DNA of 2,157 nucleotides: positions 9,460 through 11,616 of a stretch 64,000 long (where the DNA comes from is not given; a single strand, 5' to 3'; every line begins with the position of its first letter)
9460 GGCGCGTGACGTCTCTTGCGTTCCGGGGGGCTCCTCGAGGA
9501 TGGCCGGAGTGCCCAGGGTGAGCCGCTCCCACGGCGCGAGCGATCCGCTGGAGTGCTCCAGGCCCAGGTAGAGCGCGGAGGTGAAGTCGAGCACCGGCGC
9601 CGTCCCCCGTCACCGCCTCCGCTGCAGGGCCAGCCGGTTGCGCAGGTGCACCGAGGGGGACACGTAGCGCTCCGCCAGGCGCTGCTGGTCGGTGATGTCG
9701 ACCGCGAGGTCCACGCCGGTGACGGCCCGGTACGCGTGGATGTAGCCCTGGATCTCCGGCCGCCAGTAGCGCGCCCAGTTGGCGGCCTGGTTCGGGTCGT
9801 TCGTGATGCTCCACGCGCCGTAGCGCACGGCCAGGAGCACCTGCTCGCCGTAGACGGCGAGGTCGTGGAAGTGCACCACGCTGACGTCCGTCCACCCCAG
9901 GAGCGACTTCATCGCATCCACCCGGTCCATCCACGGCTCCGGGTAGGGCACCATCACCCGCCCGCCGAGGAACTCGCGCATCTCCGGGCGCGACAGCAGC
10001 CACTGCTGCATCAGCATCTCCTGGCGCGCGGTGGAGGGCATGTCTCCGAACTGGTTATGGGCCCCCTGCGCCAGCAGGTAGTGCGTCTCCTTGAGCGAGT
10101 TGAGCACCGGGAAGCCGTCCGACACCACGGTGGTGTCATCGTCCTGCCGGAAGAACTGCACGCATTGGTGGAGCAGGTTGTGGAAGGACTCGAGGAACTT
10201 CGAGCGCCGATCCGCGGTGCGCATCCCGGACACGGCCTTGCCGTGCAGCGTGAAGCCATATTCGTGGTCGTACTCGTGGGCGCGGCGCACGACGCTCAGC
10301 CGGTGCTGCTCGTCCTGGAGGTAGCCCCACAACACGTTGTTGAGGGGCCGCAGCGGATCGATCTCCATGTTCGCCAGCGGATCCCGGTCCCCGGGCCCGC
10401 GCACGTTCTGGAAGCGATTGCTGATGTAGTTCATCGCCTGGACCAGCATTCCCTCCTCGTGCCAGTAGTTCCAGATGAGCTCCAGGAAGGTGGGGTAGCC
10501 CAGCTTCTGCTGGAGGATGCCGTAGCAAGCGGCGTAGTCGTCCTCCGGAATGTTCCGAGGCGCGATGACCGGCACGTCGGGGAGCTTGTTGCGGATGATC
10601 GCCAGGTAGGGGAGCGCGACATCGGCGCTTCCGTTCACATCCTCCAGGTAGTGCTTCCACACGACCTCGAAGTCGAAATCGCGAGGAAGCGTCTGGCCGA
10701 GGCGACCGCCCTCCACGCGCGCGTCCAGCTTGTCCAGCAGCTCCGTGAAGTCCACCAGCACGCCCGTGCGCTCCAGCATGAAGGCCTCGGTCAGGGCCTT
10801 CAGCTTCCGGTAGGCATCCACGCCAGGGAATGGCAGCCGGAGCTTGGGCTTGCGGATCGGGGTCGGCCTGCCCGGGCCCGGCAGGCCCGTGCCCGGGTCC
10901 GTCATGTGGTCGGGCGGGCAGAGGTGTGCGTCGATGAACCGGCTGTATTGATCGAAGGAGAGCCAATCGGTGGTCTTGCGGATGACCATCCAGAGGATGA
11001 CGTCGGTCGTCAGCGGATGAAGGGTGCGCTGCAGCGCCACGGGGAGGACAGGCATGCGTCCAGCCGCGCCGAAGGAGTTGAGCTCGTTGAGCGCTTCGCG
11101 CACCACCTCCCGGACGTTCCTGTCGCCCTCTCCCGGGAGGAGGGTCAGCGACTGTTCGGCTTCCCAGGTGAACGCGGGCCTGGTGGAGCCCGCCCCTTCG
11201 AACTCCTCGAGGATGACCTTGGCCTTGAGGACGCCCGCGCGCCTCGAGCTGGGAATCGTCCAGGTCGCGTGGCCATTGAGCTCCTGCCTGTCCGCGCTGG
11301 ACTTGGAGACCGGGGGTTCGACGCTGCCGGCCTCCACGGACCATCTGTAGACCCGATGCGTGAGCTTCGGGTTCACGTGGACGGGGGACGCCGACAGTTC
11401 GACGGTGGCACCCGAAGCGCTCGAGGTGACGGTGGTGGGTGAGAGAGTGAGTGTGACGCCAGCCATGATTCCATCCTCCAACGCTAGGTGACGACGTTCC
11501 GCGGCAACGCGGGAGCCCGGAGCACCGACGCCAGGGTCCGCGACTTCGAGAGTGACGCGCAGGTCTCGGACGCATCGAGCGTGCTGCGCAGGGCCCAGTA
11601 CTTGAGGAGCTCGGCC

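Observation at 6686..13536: Tightly coupled six-gene operon of uncharacterised proteins that I cannot assign to any described system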

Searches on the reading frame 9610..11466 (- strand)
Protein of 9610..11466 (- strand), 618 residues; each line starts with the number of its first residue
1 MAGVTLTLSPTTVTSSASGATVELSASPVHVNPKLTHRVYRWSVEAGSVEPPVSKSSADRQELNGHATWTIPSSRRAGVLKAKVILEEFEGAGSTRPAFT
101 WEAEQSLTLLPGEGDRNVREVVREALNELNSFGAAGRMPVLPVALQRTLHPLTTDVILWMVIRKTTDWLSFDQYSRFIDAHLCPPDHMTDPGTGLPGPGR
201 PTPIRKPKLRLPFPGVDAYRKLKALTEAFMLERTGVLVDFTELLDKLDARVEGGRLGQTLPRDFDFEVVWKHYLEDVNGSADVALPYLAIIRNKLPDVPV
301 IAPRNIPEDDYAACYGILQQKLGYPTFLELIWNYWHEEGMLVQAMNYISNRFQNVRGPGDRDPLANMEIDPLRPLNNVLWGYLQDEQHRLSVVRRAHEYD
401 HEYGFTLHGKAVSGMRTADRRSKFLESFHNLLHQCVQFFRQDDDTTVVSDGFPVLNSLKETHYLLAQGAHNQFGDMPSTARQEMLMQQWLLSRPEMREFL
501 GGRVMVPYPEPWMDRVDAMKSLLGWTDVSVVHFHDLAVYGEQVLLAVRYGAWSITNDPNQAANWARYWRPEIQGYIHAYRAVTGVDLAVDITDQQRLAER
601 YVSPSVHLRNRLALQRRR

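Call 4: search_protein_families(library=pfam, proteins=[window:9610-11466:-], max_evalue=0.1)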
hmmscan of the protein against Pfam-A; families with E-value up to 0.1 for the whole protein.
window:9610-11466:- (618 aa): 0 families

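Call 5: search_protein_families(library=ncbifam, proteins=[window:9610-11466:-], max_evalue=0.1)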
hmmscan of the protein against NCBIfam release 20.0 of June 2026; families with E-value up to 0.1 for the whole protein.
window:9610-11466:- (618 aa): 0 families

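Call 6: search_protein_families(library=padloc, proteins=[window:9610-11466:-], max_evalue=0.1)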
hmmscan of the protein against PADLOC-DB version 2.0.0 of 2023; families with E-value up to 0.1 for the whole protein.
window:9610-11466:- (618 aa): 0 families

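Call 9: find_homologous_proteins(query=window:9610-11466:-)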
Query window:9610-11466:- (618 aa): 3809 proteins with E <= 0.001 among 8000 candidates; the best 120 are listed.
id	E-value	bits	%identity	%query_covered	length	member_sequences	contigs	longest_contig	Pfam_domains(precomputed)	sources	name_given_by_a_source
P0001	0.0e+0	1443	100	100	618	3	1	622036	-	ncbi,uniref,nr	ncbi:hypothetical protein [Corallococcus silvisoli]|uniref:hypothetical protein n=1 Tax=Corallococcu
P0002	0.0e+0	1142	79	100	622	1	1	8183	-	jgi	-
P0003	0.0e+0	1044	71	100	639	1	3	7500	-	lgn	-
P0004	4.6e-287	972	69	100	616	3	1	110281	-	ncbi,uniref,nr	ncbi:hypothetical protein [Corallococcus carmarthensis]|uniref:hypothetical protein n=1 Tax=Coralloc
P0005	1.7e-265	900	66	100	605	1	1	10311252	-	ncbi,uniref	ncbi:hypothetical protein [Myxococcus stipitatus]|uniref:hypothetical protein n=1 Tax=Myxococcus sti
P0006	7.4e-263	892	66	100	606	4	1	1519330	-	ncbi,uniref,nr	ncbi:hypothetical protein HUA78_02365 [Myxococcus sp. CA033]|uniref:hypothetical protein n=1 Tax=Myx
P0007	1.1e-257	875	65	100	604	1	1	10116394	-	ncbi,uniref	ncbi:hypothetical protein NVS55_09855 [Myxococcus stipitatus]|uniref:hypothetical protein n=1 Tax=My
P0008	1.5e-252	858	64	100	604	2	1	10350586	-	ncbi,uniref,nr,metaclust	ncbi:hypothetical protein MYSTI_01851 [Myxococcus stipitatus DSM 14675]|uniref:Uncharacterized prote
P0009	2.0e-248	844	62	100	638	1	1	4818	-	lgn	-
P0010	5.4e-240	816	63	100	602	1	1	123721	-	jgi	jgi:hypothetical protein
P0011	2.3e-223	761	64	84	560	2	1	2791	-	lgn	-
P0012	1.3e-222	759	63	85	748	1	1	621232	-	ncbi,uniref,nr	ncbi:8-amino-7-oxononanoate synthase [Aggregicoccus sp. 17bor-14]|uniref:8-amino-7-oxononanoate synt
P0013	1.2e-221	756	67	78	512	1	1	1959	-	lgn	-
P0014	3.1e-221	754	63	84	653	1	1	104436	-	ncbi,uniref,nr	ncbi:hypothetical protein [Myxococcus sp. RHSTA-1-4]|uniref:hypothetical protein n=1 Tax=Myxococcus 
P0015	3.4e-220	751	56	100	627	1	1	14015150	-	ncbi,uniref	ncbi:hypothetical protein [Sorangium sp. So ce131]|uniref:hypothetical protein n=1 Tax=Sorangium sp.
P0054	2.8e-180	619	59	79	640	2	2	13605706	-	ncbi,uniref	ncbi:hypothetical protein LVJ94_22025 [Pendulispora rubella]|uniref:8-amino-7-oxononanoate synthase 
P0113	7.8e-175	601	56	78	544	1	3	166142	-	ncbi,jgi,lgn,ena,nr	ncbi:MAG TPA: hypothetical protein VJH03_02020 [Blastocatellia bacterium]|nr:hypothetical protein [B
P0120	2.9e-174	599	56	77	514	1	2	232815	-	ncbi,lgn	-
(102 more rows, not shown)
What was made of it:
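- Checked: With the 618-aa ATG start, which is the one in the NCBI protein (call 9), the gap is 17 nt.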

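Call 10: find_encoding_contigs(protein=P0113, flank=10000, max_places=2)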
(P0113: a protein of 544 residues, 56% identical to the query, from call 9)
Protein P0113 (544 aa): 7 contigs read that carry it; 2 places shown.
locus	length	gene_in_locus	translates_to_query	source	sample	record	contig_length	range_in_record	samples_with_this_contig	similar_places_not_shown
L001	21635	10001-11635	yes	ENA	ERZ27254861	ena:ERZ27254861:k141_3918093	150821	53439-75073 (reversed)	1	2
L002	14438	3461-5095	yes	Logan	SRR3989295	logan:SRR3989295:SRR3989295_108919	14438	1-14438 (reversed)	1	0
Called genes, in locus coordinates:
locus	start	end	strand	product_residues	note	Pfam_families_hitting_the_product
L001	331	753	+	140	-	PF13115:YtkA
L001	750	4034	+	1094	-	PF00873:ACR_tran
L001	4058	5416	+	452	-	PF02321:OEP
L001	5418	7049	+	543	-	PF25919:BSH_CusB (weak), PF25973:BSH_CzcB, PF25954:Beta-barrel_RND_2, PF25975:CzcB_C, PF13473:Cupredoxin_1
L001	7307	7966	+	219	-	-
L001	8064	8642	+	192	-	-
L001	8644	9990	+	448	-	-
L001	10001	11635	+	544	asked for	-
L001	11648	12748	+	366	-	PF00155:Aminotran_1_2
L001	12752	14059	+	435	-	PF01471:PG_binding_1, PF09374:PG_binding_3 (faint)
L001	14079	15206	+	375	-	-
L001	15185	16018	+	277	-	PF04909:Amidohydro_2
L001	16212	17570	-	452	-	PF01078:Mg_chelatase (faint), PF00158:Sigma54_activat, PF14532:Sigma54_activ_2, PF25601:AAA_lid_14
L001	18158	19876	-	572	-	PF13520:AA_permease_2, PF00324:AA_permease, PF07691:PA14, PF13520:AA_permease_2, PF00324:AA_permease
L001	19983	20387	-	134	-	-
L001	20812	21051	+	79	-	PF09360:zf-CDGSH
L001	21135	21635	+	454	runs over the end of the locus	PF07287:AtuA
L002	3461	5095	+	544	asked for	-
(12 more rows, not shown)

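Call 11: find_encoding_contigs(protein=P0120, flank=10000, max_places=2)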
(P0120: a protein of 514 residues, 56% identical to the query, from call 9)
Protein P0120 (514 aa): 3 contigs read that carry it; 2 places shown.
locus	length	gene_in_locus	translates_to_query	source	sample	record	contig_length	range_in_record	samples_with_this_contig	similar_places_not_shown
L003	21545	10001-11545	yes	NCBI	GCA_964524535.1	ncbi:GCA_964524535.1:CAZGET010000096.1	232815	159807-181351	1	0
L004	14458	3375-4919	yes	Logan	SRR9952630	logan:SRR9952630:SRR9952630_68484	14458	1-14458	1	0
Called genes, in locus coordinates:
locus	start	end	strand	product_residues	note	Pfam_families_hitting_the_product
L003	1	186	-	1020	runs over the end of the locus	PF13271:DUF4062, PF05729:NACHT (faint), PF03781:FGE-sulfatase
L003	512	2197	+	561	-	-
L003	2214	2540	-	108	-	-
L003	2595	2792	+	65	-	PF00072:Response_reg (weak)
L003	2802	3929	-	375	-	-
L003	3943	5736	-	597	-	PF02470:MlaD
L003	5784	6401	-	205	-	PF04403:PqiA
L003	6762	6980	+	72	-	-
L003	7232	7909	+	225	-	-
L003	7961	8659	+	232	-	-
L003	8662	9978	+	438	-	-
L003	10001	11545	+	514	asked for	-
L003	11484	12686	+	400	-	PF00155:Aminotran_1_2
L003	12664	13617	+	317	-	PF00089:Trypsin, PF13365:Trypsin_2 (weak)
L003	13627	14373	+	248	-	PF04909:Amidohydro_2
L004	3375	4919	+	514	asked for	-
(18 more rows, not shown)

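Call 14: find_related_loci(query=window:9610-11466:-, collection=genome_contigs, flank=10000)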
Query window:9610-11466:- (618 aa) in genome_contigs; peptide patterns used: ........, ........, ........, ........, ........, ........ (x = any residue, [..] = any of these).
143 stretches matched a pattern; 79 encode a relative of the query (tblastn E <= 1e-3); 79 distinct loci.
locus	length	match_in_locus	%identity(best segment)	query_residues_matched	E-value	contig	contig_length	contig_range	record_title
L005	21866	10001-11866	56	1-618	0e+0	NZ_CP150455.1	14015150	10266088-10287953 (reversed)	Sorangium sp. So ce131 chromosome, complete genome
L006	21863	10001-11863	57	1-618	0e+0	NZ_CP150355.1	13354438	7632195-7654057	Sorangium sp. So ce1000 chromosome, complete genome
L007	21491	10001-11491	61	111-618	0e+0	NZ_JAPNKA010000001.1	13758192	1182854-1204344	Archangium lansingense strain MIWBW ctg.000000F, whole genome shotgun sequence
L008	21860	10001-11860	54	1-607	0e+0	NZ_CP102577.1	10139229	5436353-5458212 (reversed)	Corallococcus exercitus strain SDU142 chromosome, complete genome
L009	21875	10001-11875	68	1-618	0e+0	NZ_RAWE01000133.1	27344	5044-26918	Corallococcus carmarthensis strain CA043D NODE_133_27344_cov_24.5252_ID_10845, whole genome shotgun sequence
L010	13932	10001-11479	55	111-618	7e-176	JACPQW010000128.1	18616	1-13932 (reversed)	MAG: Candidatus Methylomirabilis oxygeniifera isolate NC_groundwater_663_Ag_B-0.1um_59_32 B_1_S1_Biohub_coassembly_k141_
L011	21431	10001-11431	55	140-616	6e-175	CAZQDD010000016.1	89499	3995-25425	MAG TPA_asm: uncultured Acidobacteriaceae bacterium isolate binchicken_co3_358 genome assembly, contig: NODE_631_length_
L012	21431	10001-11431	56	140-616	4e-174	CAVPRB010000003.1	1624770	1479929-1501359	MAG: uncultured Acidobacteriota bacterium isolate MFD00082.bin.2.19 genome assembly, contig: contig_12100, whole genome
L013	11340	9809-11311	54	140-616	1e-171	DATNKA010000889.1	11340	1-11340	MAG TPA_asm: Candidatus Acidiferrales bacterium isolate SMAG_U11413 k141_330993, whole genome shotgun sequence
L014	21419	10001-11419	58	143-615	6e-171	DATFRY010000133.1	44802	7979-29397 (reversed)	MAG TPA_asm: Kofleriaceae bacterium isolate SMAG_U9370 k141_1978602, whole genome shotgun sequence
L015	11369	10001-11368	57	141-584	1e-169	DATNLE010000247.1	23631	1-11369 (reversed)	MAG TPA_asm: Candidatus Acidiferrales bacterium isolate SMAG_U11443 k141_547643, whole genome shotgun sequence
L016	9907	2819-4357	54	120-617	2e-168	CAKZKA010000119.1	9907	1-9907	MAG TPA_asm: uncultured Chloroflexi bacterium isolate SRR5214706_bin.4_CONCOCT_v1.1_MAG genome assembly, contig: ERZ1744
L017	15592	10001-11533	54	120-617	6e-168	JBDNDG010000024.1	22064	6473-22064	MAG: Chloroflexaceae bacterium isolate RM_bin5_OCT21 C24, whole genome shotgun sequence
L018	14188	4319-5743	56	140-616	2e-166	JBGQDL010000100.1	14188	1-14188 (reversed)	MAG: Thermoanaerobaculia bacterium isolate OBJ2_061818_110_17 k141_533727_length_14188_cov_12.1939, whole genome shotgun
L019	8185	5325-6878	53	120-617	4e-165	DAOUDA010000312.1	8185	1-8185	MAG TPA_asm: Chloroflexaceae bacterium isolate H89_884 189258, whole genome shotgun sequence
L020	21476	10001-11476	53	140-616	4e-165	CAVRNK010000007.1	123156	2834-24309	MAG: uncultured Acidobacteriaceae bacterium isolate MFD04463.bin.2.146 genome assembly, contig: contig_13133, whole geno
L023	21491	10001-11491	53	140-616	1e-163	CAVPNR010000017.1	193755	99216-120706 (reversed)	MAG: uncultured Acidobacteriaceae bacterium isolate MFD00008.bin.1.87 genome assembly, contig: contig_22308, whole genom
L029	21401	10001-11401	51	141-616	6e-153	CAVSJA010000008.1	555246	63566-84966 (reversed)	MAG: uncultured Chitinophagaceae bacterium isolate MFD02360.bin.2.240 genome assembly, contig: contig_5261, whole genome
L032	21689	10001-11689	46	4-615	2e-146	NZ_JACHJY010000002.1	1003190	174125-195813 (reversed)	Streptomyces nymphaeiformis strain SFB5A Ga0436965_02, whole genome shotgun sequence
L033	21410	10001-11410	51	141-616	1e-145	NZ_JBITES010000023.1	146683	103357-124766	Streptomyces sp. NPDC051243 NPDC051243_55_B7.ctg-0023, whole genome shotgun sequence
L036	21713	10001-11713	45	4-615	1e-143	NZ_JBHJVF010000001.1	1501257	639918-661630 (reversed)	Streptomyces sp. NPDC056144 NPDC056144_391_H11.ctg-0001, whole genome shotgun sequence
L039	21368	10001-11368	46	143-612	8e-142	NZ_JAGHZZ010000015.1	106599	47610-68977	MAG: Sporocytophaga sp. isolate BIN9 scaffold15_cov0, whole genome shotgun sequence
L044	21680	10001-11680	44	4-611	3e-135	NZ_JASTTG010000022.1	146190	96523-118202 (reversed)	Streptomyces sp. DSM 40976 NODE_22_length_146235_cov_20.001745, whole genome shotgun sequence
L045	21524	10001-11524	53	141-617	6e-164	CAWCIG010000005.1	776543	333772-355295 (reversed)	MAG: Candidatus Acidoferrales bacterium isolate MFD00731.bin.1.166 genome assembly, contig: contig_52681, whole genome s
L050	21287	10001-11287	48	169-615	3e-123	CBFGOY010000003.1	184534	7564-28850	MAG TPA_asm: uncultured Cellvibrionaceae bacterium isolate SRR14536362_concoct_38 genome assembly, contig: ERZ27321111.7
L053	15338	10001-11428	44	141-616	2e-120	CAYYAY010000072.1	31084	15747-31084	MAG TPA_asm: uncultured Lamprocystis sp. isolate SRP242652_co2_206 genome assembly, contig: NODE_1681_length_31084_cov_3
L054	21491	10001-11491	47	141-593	4e-136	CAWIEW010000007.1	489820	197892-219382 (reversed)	MAG: uncultured Solirubrobacteraceae bacterium isolate MFD01721.bin.2.9 genome assembly, contig: contig_20053, whole gen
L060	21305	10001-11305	44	137-618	1e-99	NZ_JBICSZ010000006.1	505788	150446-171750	Kribbella sp. NPDC049174 NPDC049174_88_A2.ctg-0006, whole genome shotgun sequence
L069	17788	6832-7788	50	296-617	2e-97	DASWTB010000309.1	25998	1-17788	MAG TPA_asm: Pseudoduganella sp. isolate SMAG_U3564 k141_614862, whole genome shotgun sequence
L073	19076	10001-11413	51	156-617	1e-143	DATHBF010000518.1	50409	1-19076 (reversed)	MAG TPA_asm: Pyrinomonadaceae bacterium isolate SMAG_U10709 k141_1362002, whole genome shotgun sequence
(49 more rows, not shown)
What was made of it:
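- Many host lineages have complex life cycles (call 14).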

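Call 25: search_solved_structures(query=A1, max_evalue=1)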
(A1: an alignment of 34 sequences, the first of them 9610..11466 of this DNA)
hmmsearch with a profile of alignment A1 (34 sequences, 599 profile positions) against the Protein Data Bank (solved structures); distinct sequences matched with E-value up to 1: 0.
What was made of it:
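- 9610..11466 (-): g3: 618-aa protein with an N-terminal Ig-like beta-sandwich (residues 1-110) and a highly conserved all-alpha domain of about 480 aa and unknown function. No Pfam or PDB match (calls 4, 25).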

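Call 33: predict_structure(alignment_id=A1)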
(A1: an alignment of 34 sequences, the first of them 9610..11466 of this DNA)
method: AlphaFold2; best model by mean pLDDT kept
length: 618 residues; sequences in the alignment: 34
mean_pLDDT: 60.5   pTM: 0.38
mean pLDDT of the five models: 60.5, 59.6, 58.6, 56.0, 53.0
residues with pLDDT >= 90: 69; 70-90: 139; 50-70: 163; < 50: 247
segments of 3 or more residues with pLDDT < 50: 114-117, 136-150, 189-209, 299-303, 338-346, 348-358, 360-423, 442-449, 467-537, 549-579
pLDDT, mean of each block of 10 residues (from residue 1): 85 86 94 89 95 88 91 90 95 85 94 54 56 47 34 70 79 83 61 44 45 66 78 67 83 74 84 78 73 59 49 55 66 56 46 47 41 38 36 46 42 41 54 63 46 64 49 38 43 42 31 39 39 46 52 34 32 46 54 63 62 64
secondary structure, 60 per line:
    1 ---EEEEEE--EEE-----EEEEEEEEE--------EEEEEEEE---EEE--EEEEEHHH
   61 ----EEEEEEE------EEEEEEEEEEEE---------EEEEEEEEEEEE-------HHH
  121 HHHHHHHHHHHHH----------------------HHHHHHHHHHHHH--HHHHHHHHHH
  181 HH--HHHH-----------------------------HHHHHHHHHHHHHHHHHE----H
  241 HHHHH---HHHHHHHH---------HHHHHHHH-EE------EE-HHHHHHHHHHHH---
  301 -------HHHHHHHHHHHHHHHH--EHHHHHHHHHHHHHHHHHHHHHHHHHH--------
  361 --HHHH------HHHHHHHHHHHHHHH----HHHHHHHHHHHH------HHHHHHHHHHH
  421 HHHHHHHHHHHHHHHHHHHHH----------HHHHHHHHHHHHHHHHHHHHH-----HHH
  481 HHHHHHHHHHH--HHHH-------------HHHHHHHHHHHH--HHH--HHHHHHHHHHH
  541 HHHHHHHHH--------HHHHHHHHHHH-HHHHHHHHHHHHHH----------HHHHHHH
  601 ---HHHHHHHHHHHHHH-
elements in order: E4-9 E12-14 E20-28 E37-44 E48-50 E53-57 E65-71 E78-89 E99-110 H118-133 H156-168 H171-182 H185-188 H218-234 H240-245 H249-256 H266-273 H286-297 H308-323 H327-352 H363-366 H373-387 H392-403 H410-441 H452-472 H478-491 H494-497 H511-522 H530-549 H558-568 H570-583 H594-600 H604-617
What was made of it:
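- The conserved domain of g3 could not be modelled (pLDDT below 50, call 33), and its role is unknown.
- Tried and rejected: The conserved domain has pLDDT below 50, so no fold search was run on it (call 33).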

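Call 35: search_protein_families(library=phrogs, proteins=[window:9610-11466:-], max_evalue=0.1)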
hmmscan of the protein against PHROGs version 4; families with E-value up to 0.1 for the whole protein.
window:9610-11466:- (618 aa): 0 families

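Call 55: search_protein_families(library=pfam, proteins=[L001:12752-14059:+, L001:14079-15206:+, L011:13485-14567:+, L016:4660-6144:+, L020:12676-13773:+, L033:11618-13150:+, L039:11482-13080:+, L050:12438-13646:+, L073:12562-14043:+, L045:14231-15247:+], max_evalue=0.01)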
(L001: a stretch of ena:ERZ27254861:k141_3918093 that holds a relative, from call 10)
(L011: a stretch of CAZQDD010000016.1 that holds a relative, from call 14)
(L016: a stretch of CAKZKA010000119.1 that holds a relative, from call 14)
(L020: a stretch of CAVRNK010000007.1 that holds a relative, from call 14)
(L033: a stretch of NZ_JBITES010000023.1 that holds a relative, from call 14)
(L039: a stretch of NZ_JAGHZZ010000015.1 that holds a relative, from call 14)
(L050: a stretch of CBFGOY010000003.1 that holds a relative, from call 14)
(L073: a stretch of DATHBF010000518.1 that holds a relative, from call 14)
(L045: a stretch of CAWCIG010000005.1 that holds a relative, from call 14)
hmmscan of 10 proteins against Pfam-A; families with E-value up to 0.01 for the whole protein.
L001:12752-14059:+ (435 aa): 3 families
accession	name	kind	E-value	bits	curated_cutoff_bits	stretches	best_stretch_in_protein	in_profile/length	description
PF01471.23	PG_binding_1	-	3.7e-14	53.1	23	1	395-431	21-57/57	Putative peptidoglycan binding domain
PF09374.15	PG_binding_3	-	1.5e-05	25.6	24.6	0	394-412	17-33/76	Predicted Peptidoglycan domain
PF13365.12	Trypsin_2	-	5.2e-05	24.5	27.6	1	113-316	1-144/144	Trypsin-like peptidase domain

L001:14079-15206:+ (375 aa): 1 family
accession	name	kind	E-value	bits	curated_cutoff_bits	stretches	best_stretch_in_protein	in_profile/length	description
PF00691.25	OmpA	-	1.8e-10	41.5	27.2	1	268-363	2-98/98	OmpA family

L011:13485-14567:+ (360 aa): 1 family
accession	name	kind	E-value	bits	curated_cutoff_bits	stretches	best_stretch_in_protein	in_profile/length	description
PF08924.17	Rv2525c_GlyHyd-like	-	6.6e-25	88.8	27.2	1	171-300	28-166/198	Rv2525c-like, glycoside hydrolase-like domain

L016:4660-6144:+ (494 aa): 2 families
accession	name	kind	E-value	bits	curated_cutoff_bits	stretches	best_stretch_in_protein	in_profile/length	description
PF01471.23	PG_binding_1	-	1.9e-12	47.6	23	1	68-123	2-57/57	Putative peptidoglycan binding domain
PF00691.25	OmpA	-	2.2e-10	41.2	27.2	1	147-242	2-92/98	OmpA family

L020:12676-13773:+ (365 aa): 0 families

L033:11618-13150:+ (510 aa): 2 families
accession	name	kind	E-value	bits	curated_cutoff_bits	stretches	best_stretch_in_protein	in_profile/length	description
PF03411.18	Peptidase_M74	-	4.5e-12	46.5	25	1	88-165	14-91/240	Penicillin-insensitive murein endopeptidase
PF01471.23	PG_binding_1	-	0.00091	19.8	23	1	53-73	36-56/57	Putative peptidoglycan binding domain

L039:11482-13080:+ (532 aa): 0 families

L050:12438-13646:+ (402 aa): 0 families

L073:12562-14043:+ (493 aa): 3 families
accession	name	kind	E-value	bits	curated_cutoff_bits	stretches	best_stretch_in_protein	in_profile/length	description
PF01471.23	PG_binding_1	-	1.5e-23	83.1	23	2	427-490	1-57/57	Putative peptidoglycan binding domain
PF01510.30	Amidase_2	-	4.2e-15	56.7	26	1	66-187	6-131/131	N-acetylmuramoyl-L-alanine amidase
PF09374.15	PG_binding_3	-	8.3e-06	26.3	24.6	0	320-337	15-32/76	Predicted Peptidoglycan domain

L045:14231-15247:+ (338 aa): 0 families
